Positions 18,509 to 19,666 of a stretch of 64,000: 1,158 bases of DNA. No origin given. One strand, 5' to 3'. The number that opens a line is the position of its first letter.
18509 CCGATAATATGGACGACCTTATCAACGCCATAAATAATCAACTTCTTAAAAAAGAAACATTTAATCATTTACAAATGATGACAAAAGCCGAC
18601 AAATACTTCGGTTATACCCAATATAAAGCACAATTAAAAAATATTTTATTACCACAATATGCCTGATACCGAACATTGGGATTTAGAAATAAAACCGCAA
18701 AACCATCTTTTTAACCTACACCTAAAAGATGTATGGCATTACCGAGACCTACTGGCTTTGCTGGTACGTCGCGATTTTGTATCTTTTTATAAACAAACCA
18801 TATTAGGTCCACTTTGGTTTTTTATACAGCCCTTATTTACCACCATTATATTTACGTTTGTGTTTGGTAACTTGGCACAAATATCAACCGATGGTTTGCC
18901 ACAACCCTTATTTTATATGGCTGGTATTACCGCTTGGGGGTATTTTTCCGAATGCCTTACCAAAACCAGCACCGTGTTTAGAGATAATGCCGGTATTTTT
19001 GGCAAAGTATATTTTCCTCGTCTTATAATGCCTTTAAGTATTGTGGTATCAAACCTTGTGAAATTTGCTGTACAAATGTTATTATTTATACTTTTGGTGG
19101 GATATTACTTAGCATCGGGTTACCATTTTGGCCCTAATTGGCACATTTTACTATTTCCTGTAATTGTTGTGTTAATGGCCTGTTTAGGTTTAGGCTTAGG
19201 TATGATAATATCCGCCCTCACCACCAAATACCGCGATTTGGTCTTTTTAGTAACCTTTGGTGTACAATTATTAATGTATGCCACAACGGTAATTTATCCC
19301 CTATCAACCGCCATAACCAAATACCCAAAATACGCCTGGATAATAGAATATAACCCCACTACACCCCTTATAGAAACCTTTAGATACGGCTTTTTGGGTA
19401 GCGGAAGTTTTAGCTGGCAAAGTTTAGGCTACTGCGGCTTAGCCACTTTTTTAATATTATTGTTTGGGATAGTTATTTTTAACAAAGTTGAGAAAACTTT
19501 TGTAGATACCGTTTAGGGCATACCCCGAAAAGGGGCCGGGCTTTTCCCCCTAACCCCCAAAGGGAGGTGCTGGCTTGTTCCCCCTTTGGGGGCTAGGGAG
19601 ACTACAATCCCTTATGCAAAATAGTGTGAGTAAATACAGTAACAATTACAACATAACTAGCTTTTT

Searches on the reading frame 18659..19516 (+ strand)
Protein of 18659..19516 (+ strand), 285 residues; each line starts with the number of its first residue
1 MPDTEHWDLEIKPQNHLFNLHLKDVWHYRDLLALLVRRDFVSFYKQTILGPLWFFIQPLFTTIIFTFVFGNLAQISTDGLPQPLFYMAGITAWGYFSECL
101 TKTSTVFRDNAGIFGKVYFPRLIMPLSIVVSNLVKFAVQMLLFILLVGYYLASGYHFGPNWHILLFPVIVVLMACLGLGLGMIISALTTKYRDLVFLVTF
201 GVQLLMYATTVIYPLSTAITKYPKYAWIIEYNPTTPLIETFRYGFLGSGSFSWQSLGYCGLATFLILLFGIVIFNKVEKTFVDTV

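Call 73: search_protein_families(library=pfam, proteins=[window:18659-19516:+], max_evalue=0.001)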
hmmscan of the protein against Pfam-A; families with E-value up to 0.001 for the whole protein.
window:18659-19516:+ (285 aa): 1 family
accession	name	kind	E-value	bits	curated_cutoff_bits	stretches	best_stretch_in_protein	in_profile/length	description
PF01061.29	ABC2_membrane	-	1.8e-21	77.1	26.9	1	32-245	3-210/211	ABC-2 type transporter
